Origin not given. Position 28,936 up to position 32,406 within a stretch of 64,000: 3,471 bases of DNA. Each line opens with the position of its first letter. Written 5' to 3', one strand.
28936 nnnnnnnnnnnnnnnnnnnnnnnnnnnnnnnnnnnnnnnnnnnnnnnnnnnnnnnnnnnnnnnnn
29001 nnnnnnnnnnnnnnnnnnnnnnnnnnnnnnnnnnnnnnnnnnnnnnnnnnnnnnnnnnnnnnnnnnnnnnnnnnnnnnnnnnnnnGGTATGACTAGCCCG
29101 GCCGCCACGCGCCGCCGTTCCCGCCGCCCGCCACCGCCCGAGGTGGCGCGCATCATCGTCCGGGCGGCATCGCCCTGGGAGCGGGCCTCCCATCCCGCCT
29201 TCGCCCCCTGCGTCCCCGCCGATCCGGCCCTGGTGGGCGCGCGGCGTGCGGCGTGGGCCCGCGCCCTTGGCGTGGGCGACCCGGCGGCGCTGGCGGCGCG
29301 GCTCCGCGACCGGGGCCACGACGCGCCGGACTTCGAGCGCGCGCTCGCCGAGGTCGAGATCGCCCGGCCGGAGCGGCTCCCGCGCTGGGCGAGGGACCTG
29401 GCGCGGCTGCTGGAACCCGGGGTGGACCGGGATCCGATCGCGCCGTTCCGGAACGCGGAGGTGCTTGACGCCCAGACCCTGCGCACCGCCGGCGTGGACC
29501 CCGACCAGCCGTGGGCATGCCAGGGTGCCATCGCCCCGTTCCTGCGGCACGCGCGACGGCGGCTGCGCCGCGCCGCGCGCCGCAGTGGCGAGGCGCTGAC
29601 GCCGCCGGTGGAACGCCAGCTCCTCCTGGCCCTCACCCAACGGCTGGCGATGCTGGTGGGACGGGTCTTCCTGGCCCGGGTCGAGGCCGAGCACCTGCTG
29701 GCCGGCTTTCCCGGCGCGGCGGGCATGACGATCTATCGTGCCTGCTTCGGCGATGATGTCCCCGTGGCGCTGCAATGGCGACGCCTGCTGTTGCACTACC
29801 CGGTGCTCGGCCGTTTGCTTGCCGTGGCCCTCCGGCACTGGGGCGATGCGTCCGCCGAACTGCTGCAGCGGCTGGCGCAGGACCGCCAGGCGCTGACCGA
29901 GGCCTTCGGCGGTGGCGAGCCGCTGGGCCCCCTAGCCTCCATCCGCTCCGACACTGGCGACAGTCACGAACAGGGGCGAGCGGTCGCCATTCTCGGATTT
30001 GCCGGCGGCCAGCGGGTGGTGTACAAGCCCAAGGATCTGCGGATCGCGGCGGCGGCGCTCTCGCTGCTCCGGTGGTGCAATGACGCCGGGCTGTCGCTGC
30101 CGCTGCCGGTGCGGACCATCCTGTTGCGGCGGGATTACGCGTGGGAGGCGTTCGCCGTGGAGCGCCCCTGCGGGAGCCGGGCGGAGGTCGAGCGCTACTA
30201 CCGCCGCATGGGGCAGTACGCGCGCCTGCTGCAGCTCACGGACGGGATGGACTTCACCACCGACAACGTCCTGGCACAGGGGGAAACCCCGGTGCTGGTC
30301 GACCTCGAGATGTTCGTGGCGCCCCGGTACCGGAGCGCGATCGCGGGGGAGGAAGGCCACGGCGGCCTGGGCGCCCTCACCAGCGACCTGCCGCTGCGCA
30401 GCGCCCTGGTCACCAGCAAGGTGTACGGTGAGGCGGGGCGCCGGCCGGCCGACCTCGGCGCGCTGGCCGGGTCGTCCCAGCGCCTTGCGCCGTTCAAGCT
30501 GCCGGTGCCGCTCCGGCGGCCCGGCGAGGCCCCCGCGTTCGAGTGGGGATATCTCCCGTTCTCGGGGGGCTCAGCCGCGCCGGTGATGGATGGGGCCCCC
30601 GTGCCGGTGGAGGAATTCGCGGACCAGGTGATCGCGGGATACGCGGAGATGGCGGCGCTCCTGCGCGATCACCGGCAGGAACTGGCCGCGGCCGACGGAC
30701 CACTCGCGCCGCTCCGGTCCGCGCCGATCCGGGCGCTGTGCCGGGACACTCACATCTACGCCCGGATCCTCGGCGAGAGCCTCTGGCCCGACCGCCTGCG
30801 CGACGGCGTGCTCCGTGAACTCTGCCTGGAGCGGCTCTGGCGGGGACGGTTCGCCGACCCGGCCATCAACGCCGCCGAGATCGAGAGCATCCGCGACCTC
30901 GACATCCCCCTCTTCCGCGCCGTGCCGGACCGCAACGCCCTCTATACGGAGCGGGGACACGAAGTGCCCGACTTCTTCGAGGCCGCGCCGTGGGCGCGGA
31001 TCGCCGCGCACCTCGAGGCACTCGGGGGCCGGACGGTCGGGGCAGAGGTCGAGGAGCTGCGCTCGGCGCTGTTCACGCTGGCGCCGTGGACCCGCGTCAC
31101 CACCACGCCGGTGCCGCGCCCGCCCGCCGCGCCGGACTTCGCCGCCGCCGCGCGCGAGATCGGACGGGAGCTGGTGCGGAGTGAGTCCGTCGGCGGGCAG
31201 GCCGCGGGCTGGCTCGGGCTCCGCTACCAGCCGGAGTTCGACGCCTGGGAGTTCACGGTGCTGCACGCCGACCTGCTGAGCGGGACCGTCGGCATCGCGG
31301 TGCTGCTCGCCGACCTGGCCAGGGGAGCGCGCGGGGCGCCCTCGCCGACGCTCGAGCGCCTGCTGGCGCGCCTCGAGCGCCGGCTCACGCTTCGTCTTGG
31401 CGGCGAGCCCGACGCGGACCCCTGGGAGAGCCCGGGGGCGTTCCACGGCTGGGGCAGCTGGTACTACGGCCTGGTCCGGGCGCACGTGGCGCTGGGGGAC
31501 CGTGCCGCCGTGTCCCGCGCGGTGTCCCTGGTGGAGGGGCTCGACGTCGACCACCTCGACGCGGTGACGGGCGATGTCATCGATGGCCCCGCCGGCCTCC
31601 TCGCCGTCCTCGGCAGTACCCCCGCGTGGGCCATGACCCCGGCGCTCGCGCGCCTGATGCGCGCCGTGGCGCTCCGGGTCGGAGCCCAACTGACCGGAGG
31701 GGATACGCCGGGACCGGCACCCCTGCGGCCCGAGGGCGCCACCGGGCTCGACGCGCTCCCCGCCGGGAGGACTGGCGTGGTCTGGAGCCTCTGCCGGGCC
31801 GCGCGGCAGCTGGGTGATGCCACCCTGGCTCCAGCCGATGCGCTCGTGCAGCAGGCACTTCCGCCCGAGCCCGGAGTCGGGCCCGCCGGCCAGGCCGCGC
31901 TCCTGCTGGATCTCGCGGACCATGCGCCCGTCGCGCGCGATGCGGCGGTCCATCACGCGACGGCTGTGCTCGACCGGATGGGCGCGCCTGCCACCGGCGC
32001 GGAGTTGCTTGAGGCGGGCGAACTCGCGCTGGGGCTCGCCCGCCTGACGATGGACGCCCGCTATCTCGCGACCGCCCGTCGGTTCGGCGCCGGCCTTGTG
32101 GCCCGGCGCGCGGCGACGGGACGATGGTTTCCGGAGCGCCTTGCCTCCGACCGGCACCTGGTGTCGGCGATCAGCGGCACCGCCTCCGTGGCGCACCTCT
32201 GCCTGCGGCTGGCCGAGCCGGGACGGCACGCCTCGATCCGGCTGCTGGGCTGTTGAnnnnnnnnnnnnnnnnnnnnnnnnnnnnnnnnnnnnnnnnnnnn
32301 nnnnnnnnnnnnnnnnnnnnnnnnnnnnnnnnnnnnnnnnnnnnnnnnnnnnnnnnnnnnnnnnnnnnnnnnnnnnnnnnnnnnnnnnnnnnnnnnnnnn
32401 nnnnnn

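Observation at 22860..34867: All three predicted core peptides lack cysteine although a LanM-like enzyme is present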

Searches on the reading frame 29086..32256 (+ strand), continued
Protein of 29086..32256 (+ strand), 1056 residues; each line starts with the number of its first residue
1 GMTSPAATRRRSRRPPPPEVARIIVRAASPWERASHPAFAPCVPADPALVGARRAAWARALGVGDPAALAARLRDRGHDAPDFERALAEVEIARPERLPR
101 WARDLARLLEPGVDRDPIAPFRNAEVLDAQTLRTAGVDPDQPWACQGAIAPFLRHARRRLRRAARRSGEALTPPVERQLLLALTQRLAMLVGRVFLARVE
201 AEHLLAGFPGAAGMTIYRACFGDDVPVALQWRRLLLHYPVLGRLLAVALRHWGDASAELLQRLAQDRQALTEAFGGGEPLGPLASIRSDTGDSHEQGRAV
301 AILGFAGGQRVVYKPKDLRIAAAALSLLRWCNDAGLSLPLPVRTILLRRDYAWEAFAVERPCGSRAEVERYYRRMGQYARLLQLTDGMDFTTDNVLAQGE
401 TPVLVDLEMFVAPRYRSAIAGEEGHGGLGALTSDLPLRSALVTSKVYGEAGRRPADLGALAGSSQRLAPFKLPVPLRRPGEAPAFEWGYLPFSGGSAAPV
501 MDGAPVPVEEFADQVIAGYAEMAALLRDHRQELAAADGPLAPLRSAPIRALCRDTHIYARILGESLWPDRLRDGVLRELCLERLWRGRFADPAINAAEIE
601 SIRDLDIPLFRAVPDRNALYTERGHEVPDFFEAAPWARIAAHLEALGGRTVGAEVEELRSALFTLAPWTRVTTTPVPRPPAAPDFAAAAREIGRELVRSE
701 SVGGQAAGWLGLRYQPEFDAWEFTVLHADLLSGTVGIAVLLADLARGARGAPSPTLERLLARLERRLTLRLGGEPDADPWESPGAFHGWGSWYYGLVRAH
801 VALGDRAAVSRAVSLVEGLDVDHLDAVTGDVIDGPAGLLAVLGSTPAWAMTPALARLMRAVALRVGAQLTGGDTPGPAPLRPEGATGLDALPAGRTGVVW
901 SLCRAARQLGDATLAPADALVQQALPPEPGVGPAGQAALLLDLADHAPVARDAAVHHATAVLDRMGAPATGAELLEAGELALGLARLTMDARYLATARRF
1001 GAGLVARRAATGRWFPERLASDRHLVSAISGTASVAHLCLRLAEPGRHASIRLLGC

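Call 54: find_encoding_contigs(protein=P0006, flank=10000, max_places=1)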
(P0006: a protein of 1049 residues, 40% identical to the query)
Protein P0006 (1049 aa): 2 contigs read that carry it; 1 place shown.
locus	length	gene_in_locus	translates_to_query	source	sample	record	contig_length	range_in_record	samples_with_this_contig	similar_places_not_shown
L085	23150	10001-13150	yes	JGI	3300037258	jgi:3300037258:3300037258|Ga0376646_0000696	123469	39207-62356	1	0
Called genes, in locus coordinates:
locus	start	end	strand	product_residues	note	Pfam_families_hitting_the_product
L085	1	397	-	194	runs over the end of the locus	PF13521:AAA_28 (faint), PF13671:AAA_33 (faint)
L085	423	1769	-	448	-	PF13439:Glyco_transf_4 (weak), PF00534:Glycos_transf_1, PF13692:Glyco_trans_1_4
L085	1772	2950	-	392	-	PF00899:ThiF, PF00581:Rhodanese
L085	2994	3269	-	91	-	PF02597:ThiS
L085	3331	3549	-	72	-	-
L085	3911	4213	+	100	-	PF07862:Nif11 (weak)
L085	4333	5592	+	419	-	PF02624:YcaO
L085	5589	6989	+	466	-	PF07812:TfuA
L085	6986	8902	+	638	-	PF00534:Glycos_transf_1, PF13692:Glyco_trans_1_4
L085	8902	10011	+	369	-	PF08240:ADH_N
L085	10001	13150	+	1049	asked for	PF13575:DUF4135, PF05147:LANC_like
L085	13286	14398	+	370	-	-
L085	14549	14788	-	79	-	-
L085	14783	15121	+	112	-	-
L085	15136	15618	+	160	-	-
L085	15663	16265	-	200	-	PF01872:RibD_C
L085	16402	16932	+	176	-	-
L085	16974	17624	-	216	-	PF03932:CutC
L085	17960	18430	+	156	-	PF03061:4HBT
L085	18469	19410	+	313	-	-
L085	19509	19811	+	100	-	-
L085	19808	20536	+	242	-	PF00005:ABC_tran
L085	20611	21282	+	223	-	-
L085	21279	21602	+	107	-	-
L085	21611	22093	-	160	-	-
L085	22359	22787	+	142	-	-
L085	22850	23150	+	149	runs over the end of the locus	-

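Call 55: find_encoding_contigs(protein=P0008, flank=10000, max_places=1)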
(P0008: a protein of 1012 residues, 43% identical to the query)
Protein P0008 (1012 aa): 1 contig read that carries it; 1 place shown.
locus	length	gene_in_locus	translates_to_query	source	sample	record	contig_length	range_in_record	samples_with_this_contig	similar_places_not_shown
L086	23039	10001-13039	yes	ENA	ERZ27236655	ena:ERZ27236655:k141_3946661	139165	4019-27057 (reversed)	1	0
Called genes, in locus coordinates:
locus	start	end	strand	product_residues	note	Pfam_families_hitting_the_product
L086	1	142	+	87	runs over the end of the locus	PF07862:Nif11 (weak), PF27893:GRASP_targ_2 (weak)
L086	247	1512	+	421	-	PF02624:YcaO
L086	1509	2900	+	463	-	PF07812:TfuA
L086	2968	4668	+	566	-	PF20706:GT4-conflict (weak), PF00534:Glycos_transf_1, PF13692:Glyco_trans_1_4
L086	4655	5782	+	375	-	PF08240:ADH_N, PF00107:ADH_zinc_N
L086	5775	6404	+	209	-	-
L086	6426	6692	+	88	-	PF02597:ThiS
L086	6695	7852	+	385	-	PF00899:ThiF, PF00581:Rhodanese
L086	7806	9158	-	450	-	PF13439:Glyco_transf_4 (weak), PF00534:Glycos_transf_1, PF13692:Glyco_trans_1_4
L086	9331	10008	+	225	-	-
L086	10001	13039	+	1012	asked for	PF13575:DUF4135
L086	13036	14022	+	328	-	-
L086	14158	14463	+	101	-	PF02979:NHase_alpha (faint)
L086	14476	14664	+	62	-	-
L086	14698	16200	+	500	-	PF02321:OEP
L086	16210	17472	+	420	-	PF00364:Biotin_lipoyl (faint), PF25917:BSH_RND (faint), PF25919:BSH_CusB (faint), PF25973:BSH_CzcB, PF26002:Beta-barrel_AprE (faint)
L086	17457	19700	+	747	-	PF03412:Peptidase_C39, PF00664:ABC_membrane, PF00005:ABC_tran, PF02463:SMC_N (faint)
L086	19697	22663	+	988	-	PF00664:ABC_membrane, PF00005:ABC_tran, PF02463:SMC_N (faint)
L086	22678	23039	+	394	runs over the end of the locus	PF13458:Peripla_BP_6, PF13433:Peripla_BP_5, PF01094:ANF_receptor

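Call 56: find_encoding_contigs(protein=P0009, flank=10000, max_places=1)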
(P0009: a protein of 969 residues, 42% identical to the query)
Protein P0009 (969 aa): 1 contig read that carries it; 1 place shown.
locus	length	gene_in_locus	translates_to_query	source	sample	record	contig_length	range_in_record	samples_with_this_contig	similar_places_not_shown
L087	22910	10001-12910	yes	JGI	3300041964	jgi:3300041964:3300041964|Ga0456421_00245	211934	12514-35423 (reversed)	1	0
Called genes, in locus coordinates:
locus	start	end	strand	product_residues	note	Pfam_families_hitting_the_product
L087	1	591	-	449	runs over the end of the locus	-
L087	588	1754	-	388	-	PF00899:ThiF, PF00581:Rhodanese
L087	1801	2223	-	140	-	PF02597:ThiS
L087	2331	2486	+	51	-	-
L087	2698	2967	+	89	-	PF07862:Nif11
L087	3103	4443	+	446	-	PF02624:YcaO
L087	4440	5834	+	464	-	PF07812:TfuA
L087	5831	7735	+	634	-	PF00534:Glycos_transf_1, PF13692:Glyco_trans_1_4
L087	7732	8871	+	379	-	-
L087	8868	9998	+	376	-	PF08240:ADH_N, PF00107:ADH_zinc_N, PF13602:ADH_zinc_N_2 (weak)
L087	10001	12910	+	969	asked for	PF13575:DUF4135, PF05147:LANC_like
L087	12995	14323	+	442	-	PF01979:Amidohydro_1, PF07969:Amidohydro_3 (weak)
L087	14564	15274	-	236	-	-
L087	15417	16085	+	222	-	PF03167:UDG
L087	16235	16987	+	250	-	PF03544:TonB_C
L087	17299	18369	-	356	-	PF17170:DUF5128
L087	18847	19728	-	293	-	PF00892:EamA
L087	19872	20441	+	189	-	PF01243:PNPOx_N, PF16242:Pyrid_ox_like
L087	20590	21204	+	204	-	PF00440:TetR_N, PF16925:TetR_C_13, PF21993:TetR_C_13_2, PF13977:TetR_C_6 (weak)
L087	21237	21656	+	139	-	PF13564:DoxX_2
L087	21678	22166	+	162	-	PF08327:AHSA1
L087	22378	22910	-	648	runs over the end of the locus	PF05729:NACHT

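Call 57: find_encoding_contigs(protein=P0013, flank=10000, max_places=1)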
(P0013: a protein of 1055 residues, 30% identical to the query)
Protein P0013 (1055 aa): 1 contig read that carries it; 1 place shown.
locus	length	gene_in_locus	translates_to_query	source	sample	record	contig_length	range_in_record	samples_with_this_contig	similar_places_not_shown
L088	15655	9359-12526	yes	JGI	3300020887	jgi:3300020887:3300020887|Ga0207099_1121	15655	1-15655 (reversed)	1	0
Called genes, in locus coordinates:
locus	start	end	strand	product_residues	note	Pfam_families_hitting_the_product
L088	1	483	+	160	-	?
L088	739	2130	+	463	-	PF02624:YcaO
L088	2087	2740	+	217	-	PF07812:TfuA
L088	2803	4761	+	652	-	PF02310:B12-binding (weak), PF04055:Radical_SAM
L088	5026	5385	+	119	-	-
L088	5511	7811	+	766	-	PF21084:WHD_DUF4423_like, PF02624:YcaO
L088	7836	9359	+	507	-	PF18679:HTH_57, PF22767:ThcOx, PF00881:Nitroreductase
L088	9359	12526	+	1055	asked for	PF13575:DUF4135, PF05147:LANC_like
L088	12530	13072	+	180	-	-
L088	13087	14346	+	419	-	PF00082:Peptidase_S8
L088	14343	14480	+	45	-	-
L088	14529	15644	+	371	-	-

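Call 58: find_encoding_contigs(protein=P0015, flank=10000, max_places=1)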
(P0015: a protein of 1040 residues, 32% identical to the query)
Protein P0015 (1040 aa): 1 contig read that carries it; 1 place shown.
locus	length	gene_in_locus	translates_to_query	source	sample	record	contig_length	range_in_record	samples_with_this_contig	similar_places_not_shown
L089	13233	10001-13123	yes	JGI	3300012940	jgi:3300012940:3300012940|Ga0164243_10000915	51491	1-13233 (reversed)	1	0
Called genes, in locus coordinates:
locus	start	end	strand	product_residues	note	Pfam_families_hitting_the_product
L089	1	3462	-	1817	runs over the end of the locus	PF00289:Biotin_carb_N, PF02222:ATP-grasp, PF02786:CPSase_L_D2, PF07478:Dala_Dala_lig_C, PF02785:Biotin_carb_C, PF00364:Biotin_lipoyl, PF08326:ACC_central, PF01039:Carboxyl_trans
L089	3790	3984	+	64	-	-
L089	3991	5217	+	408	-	PF00067:p450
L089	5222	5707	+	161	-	-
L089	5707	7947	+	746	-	PF03412:Peptidase_C39, PF00664:ABC_membrane, PF00005:ABC_tran, PF02463:SMC_N (faint), PF13191:AAA_16 (weak)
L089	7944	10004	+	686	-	PF00664:ABC_membrane, PF00005:ABC_tran, PF02463:SMC_N (faint), PF13191:AAA_16 (weak), PF13401:AAA_22 (weak)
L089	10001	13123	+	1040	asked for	PF13575:DUF4135, PF05147:LANC_like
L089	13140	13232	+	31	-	?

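Call 61: search_protein_families(library=ncbifam, proteins=[L083:8736-9926:+, L084:8446-9663:+, L087:7732-8871:+, L086:5775-6404:+, L086:9331-10008:+, L086:13036-14022:+], max_evalue=0.01)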
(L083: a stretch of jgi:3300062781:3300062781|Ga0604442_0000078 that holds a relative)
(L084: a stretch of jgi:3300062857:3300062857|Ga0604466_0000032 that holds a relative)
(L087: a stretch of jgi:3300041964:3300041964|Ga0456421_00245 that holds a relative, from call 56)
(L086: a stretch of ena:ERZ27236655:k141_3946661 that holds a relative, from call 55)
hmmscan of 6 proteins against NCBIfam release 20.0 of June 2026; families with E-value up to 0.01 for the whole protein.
L083:8736-9926:+ (396 aa): 1 family
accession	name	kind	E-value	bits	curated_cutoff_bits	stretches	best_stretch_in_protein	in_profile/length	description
TIGR04290.1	meth_Rta_06860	hypoth_equivalog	0.0017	17.8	300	1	62-149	46-127/226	TIGR04290 family methyltransferase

L084:8446-9663:+ (405 aa): 2 families
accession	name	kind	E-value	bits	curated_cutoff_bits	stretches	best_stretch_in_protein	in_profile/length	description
TIGR04290.1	meth_Rta_06860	hypoth_equivalog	0.0002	20.9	300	1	59-146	46-127/226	TIGR04290 family methyltransferase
NF004851.0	PRK06202.1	equivalog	0.0007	19.1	243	1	63-148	61-143/237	hypothetical protein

L087:7732-8871:+ (379 aa): 1 family
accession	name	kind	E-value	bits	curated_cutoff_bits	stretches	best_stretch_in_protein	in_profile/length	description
TIGR04290.1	meth_Rta_06860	hypoth_equivalog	0.00069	19.1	300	1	53-137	46-128/226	TIGR04290 family methyltransferase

L086:5775-6404:+ (209 aa): 4 families
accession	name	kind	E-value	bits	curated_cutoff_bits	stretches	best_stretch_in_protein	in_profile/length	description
NF008995.0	PRK12338.1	equivalog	1.1e-05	25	434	1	14-185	6-186/319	hypothetical protein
NF003259.0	PRK04220.1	equivalog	0.0042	16.5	343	0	14-59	94-143/306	2-phosphoglycerate kinase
NF008996.1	PRK12339.1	equivalog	0.0051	16.6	250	0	13-113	1-109/193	mevalonate-3-phosphate 5-kinase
NF005449.0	PRK07041.1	equivalog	0.0082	16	257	0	13-54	9-50/240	SDR family oxidoreductase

L086:9331-10008:+ (225 aa): 1 family
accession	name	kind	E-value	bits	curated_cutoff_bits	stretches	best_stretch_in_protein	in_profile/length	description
TIGR04290.1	meth_Rta_06860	hypoth_equivalog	0.0017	17.9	300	1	44-133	41-128/226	TIGR04290 family methyltransferase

L086:13036-14022:+ (328 aa): 0 families

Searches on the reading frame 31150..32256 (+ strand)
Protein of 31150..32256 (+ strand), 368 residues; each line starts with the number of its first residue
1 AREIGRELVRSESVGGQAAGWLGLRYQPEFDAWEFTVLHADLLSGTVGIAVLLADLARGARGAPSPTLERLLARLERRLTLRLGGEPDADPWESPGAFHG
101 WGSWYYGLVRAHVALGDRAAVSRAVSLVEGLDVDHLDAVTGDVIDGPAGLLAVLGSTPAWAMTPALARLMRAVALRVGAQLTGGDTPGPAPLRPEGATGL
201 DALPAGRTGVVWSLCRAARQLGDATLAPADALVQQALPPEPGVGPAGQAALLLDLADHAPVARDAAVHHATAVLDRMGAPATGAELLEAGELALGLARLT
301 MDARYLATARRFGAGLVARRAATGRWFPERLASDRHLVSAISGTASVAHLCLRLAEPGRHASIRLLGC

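Call 43: search_protein_families(library=pfam, proteins=[window:31150-32256:+], max_evalue=0.01)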
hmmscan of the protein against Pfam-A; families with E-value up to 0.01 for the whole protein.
window:31150-32256:+ (368 aa): 1 family
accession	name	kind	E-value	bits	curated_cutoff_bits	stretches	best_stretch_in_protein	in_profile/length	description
PF05147.19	LANC_like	-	0.0018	17.4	23.2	0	38-154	3-113/350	Lanthionine synthetase C-like protein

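Call 72: predict_structure(alignment_id=A3)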
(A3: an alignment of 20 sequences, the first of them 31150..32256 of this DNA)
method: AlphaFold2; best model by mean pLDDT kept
length: 368 residues; sequences in the alignment: 20
mean_pLDDT: 91.8   pTM: 0.91
mean pLDDT of the five models: 91.8, 90.2, 89.4, 88.2, 87.2
residues with pLDDT >= 90: 299; 70-90: 49; 50-70: 18; < 50: 2
segments of 3 or more residues with pLDDT < 50: none
pLDDT, mean of each block of 10 residues (from residue 1): 95 78 92 93 95 96 92 94 77 85 97 97 96 78 92 96 98 94 64 79 90 96 94 93 92 96 97 95 96 97 98 97 96 94 96 95 91
secondary structure, 60 per line:
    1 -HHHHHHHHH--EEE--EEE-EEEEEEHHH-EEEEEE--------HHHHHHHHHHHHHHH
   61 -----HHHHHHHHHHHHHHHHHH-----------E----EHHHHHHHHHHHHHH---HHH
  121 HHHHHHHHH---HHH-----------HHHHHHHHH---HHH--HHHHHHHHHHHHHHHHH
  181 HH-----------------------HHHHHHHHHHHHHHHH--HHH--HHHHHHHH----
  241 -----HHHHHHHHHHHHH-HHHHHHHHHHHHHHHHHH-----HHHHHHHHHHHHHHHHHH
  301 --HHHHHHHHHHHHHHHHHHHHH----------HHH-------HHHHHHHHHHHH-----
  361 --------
elements in order: H2-10 E13-15 E18-20 E22-27 E32-37 H46-60 H66-83 H101-114 H118-129 H147-155 H164-182 H206-221 H229-236 H246-258 H260-277 H283-300 H303-323 H344-355
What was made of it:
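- The C-terminal domain is predicted with pLDDT 91.8 (call 72).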

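Call 74: fold_search(model_id=the predicted structure, library=pdb)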
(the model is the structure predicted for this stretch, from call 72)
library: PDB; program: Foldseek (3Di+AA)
matches with E <= 10: 1012; with E <= 0.001: 11
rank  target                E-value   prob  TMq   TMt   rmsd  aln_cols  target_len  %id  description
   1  6st5                  1.2e-07  1.00  0.70  0.30   6.8       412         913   16  crystal structure of LicM2 (released 2022-08-10)
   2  6wq1_A                3.5e-06  1.00  0.61  0.58   6.5       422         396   12  Eukaryotic LanCL2 protein (released 2021-05-05)
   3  3t33                  4.6e-06  1.00  0.62  0.57   6.1       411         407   16  Crystal Structure of Arabidopsis GCR2 (released 2013-04-17)
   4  8car                  5.0e-06  1.00  0.58  0.28   7.2       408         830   18  Discovery of the lanthipeptide Curvocidin and structural insights into its trifunctional synthetase CuvL (released 2023-06-14)
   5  8cav_B                8.2e-06  1.00  0.55  0.26   7.2       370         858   20  Discovery of the lanthipeptide Curvocidin and structural insights into its trifunctional synthetase CuvL (released 2023-06-14)
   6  6wq1_C                9.4e-06  1.00  0.59  0.56   6.9       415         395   13  Eukaryotic LanCL2 protein (released 2021-05-05)
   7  8cav_A                1.1e-05  1.00  0.58  0.28   5.6       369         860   22  Discovery of the lanthipeptide Curvocidin and structural insights into its trifunctional synthetase CuvL (released 2023-06-14)
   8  8byk                  1.9e-04  1.00  0.60  0.51   6.9       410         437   12  The structure of MadC from Clostridium maddingley reveals new insights into class I lanthipeptide cyclases (released 2023-02-22)
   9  8d0v_A                2.3e-04  1.00  0.57  0.53   6.4       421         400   12  Human LanCL1 C264A mutant bound to GSH (released 2023-01-25)
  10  8czk_A                4.0e-04  1.00  0.58  0.54   7.0       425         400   12  Human LanCL1 bound to GSH and Dhb-Erk peptide (released 2023-01-25)
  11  3e73_A                6.8e-04  1.00  0.60  0.55   6.2       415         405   14  Crystal Structure of Human LanCL1 complexed with GSH (released 2009-06-30)
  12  3e6u_D                1.1e-03  1.00  0.60  0.56   6.5       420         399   13  Crystal structure of Human LanCL1 (released 2009-06-23)
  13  3e6u_A                1.3e-03  1.00  0.59  0.54   6.4       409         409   13  Crystal structure of Human LanCL1 (released 2009-06-23)
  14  3e6u_B                1.9e-03  1.00  0.60  0.55   6.4       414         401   14  Crystal structure of Human LanCL1 (released 2009-06-23)
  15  2g02                  3.4e-03  1.00  0.58  0.54   6.2       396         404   11  Nisin cyclase (released 2006-05-23)
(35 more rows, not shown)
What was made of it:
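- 29089..32256 (+): LanMbC-type enzyme: DUF4135 dehydratase fused to a zinc-less LanC-like domain. The C-terminal domain model has pLDDT 91.8 and matches LicM2, LanCL, CuvL, NisC and ThurKC (calls 72, 74).
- On Class II lanthipeptide system (LanM): The fold itself is retained (calls 72, 74).
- The LanC-like fold is retained (calls 72, 74).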
